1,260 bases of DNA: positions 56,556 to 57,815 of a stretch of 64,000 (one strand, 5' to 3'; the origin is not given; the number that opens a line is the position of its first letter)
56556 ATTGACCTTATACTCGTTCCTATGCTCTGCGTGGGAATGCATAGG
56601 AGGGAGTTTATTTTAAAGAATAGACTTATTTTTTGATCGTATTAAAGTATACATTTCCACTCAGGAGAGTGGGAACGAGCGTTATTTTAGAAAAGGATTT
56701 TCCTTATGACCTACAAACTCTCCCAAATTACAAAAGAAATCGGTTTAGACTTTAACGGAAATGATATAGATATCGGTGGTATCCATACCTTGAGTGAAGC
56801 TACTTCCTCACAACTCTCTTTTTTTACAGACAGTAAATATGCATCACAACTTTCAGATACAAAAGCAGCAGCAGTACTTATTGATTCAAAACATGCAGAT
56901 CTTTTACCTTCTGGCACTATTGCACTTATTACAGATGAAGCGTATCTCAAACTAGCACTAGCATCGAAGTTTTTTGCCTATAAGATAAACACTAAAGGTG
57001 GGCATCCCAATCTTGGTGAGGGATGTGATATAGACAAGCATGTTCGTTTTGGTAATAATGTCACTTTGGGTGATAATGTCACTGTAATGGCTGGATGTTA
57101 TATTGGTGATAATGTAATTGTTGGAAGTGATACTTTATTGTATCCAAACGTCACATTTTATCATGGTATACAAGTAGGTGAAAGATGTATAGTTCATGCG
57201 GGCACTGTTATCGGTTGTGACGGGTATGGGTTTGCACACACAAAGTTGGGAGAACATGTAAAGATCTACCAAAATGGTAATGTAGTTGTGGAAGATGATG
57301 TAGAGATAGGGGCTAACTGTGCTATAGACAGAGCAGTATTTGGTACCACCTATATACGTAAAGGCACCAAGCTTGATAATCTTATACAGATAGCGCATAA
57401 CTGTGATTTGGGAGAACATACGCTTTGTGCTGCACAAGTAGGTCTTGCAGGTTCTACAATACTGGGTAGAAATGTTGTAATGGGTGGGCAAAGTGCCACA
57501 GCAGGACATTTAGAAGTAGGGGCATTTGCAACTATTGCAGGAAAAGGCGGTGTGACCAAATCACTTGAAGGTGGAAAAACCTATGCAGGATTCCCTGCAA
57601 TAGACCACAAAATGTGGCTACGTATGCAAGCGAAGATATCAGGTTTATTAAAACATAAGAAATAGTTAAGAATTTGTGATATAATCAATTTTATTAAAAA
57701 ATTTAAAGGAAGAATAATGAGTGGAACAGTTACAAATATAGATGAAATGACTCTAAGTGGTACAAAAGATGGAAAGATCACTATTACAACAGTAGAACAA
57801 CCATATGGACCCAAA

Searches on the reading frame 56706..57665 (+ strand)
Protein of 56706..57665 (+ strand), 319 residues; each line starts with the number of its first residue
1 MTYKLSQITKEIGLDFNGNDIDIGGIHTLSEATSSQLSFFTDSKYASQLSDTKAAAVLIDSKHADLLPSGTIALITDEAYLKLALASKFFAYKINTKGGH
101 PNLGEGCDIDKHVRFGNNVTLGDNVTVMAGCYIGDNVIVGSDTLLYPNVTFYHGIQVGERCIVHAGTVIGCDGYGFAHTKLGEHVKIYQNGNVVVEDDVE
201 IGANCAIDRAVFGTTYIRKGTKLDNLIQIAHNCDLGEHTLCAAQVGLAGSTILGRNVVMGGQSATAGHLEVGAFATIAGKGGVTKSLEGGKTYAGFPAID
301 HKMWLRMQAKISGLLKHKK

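Call 4: search_protein_families(library=pfam, proteins=[window:56706-57665:+], max_evalue=0.01)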
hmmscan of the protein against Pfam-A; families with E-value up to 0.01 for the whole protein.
window:56706-57665:+ (319 aa): 5 families
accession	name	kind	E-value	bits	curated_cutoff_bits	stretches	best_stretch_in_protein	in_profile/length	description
PF00132.30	Hexapep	-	1.7e-22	78.5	27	3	136-170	1-35/36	Bacterial transferase hexapeptide (six repeats)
PF04613.19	LpxD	-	5e-17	61.9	30.8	1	20-88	1-69/70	UDP-3-O-[3-hydroxymyristoyl] glucosamine N-acyltransferase, LpxD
PF25084.1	LbH_EIF2B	-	3.6e-10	40.2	54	2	102-170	29-94/105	EIF2B subunit epsilon LbH domain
PF14602.12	Hexapep_2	-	1.7e-07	31.2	27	1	133-170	4-33/34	Hexapeptide repeat of succinyl-transferase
PF25087.1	GMPPB_C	-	0.0016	18.5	39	0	109-170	7-66/110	GMPPB C-terminal domain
